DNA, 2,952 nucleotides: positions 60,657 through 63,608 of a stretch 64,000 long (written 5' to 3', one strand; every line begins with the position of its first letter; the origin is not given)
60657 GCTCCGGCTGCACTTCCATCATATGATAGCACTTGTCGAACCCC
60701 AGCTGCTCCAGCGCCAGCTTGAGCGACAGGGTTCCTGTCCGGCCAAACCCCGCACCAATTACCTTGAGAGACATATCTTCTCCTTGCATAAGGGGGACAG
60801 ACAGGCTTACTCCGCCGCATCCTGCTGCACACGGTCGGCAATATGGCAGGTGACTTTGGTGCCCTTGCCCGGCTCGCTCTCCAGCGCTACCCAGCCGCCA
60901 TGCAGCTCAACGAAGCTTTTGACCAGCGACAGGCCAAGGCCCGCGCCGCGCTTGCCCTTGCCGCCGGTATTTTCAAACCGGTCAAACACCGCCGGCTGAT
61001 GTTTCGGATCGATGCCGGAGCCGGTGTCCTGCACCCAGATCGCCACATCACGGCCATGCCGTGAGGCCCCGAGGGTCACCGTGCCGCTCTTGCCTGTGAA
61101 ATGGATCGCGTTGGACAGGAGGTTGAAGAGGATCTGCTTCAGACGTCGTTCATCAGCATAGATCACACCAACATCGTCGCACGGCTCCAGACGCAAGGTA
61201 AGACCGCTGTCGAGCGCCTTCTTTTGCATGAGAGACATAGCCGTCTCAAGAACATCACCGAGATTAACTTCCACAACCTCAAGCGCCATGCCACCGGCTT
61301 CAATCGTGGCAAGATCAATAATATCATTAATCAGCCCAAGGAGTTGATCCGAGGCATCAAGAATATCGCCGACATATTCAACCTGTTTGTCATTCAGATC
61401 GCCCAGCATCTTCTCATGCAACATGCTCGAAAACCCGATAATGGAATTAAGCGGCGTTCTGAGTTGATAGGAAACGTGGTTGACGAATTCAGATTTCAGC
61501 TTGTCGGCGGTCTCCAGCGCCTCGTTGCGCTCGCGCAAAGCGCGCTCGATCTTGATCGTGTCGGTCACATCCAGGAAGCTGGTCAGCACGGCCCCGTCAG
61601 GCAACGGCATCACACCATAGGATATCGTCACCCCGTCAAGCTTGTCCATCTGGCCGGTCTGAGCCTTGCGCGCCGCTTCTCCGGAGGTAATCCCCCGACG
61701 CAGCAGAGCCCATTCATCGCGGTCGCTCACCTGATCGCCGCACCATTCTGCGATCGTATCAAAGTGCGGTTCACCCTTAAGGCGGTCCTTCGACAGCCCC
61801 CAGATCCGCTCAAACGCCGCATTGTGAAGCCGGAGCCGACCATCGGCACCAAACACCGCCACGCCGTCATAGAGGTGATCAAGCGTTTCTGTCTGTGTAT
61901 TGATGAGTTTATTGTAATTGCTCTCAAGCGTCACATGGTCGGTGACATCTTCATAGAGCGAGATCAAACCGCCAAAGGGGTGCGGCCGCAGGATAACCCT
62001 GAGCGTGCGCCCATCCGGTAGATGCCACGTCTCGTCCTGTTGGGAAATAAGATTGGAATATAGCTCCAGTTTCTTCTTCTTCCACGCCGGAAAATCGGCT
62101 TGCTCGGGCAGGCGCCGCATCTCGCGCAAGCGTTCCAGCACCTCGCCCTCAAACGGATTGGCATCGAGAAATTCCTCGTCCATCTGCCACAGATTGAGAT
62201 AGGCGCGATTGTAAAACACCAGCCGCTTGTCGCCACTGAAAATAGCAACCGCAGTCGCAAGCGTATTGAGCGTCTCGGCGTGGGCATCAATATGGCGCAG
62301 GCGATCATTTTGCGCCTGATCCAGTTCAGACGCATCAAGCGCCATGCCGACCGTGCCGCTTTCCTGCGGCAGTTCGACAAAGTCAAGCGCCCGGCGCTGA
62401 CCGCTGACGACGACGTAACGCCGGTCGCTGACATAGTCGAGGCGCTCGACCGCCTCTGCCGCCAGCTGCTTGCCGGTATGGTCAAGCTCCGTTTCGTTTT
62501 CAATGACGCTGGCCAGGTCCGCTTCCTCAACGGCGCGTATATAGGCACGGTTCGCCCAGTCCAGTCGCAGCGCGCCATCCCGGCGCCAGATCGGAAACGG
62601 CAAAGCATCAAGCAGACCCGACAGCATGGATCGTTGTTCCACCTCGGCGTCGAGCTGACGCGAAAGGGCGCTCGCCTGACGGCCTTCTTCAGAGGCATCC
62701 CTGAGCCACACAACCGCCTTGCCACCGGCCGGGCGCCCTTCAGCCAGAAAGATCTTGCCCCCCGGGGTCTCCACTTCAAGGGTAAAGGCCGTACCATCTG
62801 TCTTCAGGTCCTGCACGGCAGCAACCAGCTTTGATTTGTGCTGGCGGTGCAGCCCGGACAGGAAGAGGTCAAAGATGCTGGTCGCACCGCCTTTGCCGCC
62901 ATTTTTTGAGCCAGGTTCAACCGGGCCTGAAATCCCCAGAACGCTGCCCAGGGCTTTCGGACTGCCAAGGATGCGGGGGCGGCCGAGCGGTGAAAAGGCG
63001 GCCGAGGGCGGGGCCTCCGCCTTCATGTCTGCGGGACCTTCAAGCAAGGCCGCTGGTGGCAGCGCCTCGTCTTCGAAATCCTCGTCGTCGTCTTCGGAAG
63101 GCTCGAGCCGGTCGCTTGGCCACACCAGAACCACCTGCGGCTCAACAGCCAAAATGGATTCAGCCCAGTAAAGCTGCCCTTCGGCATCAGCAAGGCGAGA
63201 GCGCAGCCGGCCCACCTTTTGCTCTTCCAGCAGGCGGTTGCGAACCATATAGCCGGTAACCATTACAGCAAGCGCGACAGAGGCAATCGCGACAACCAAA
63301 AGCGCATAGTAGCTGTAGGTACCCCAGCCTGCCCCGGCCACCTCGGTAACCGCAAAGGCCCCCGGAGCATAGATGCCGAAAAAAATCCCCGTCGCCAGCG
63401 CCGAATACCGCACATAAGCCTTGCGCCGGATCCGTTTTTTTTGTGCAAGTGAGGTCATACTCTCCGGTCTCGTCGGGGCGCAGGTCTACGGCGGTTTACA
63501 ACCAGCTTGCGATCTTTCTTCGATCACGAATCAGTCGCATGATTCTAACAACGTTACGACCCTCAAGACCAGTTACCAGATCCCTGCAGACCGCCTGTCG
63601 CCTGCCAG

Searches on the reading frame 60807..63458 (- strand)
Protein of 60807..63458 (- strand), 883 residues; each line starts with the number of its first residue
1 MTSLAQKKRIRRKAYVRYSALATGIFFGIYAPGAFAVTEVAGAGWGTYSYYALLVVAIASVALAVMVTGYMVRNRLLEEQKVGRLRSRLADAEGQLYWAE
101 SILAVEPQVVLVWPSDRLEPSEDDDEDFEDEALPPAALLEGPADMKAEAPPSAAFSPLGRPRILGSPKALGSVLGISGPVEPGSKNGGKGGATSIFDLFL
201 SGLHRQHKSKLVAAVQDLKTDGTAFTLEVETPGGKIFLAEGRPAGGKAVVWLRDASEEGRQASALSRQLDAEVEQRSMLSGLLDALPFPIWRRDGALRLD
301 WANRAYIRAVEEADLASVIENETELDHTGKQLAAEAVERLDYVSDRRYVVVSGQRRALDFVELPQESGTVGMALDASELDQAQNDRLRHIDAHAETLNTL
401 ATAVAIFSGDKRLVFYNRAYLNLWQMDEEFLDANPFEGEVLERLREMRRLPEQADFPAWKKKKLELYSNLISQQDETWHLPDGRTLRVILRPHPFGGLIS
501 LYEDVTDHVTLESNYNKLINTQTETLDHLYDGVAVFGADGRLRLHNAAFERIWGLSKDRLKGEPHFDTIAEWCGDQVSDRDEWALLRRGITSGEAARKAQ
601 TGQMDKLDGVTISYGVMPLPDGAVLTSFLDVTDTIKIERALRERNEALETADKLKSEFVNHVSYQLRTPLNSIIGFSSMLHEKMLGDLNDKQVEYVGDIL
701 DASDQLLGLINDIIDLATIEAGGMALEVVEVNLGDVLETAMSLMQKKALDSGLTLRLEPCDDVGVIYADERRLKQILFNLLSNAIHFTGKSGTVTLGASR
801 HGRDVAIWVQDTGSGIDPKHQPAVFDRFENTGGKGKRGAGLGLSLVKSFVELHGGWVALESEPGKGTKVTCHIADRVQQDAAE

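Call 67: search_protein_families(library=pfam, proteins=[window:60807-63458:-], max_evalue=0.00001)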
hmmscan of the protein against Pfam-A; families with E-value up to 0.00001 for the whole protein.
window:60807-63458:- (883 aa): 5 families
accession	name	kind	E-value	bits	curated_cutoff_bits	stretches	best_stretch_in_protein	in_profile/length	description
PF02518.31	HATPase_c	-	1.4e-26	93.5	26.4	1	769-873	2-107/111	Histidine kinase-, DNA gyrase B-, and HSP90-like ATPase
PF12860.13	PAS_7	-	5e-24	85.1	27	2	397-510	1-112/115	PAS fold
PF00512.31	HisKA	-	2e-17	63.4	26.9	1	655-722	2-66/66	His Kinase A (phospho-acceptor) domain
PF13188.13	PAS_8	-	6.1e-12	45.4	21.8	0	526-574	7-55/65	PAS domain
PF08448.16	PAS_4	-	4.6e-09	36.9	23.1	1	526-633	1-107/110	PAS fold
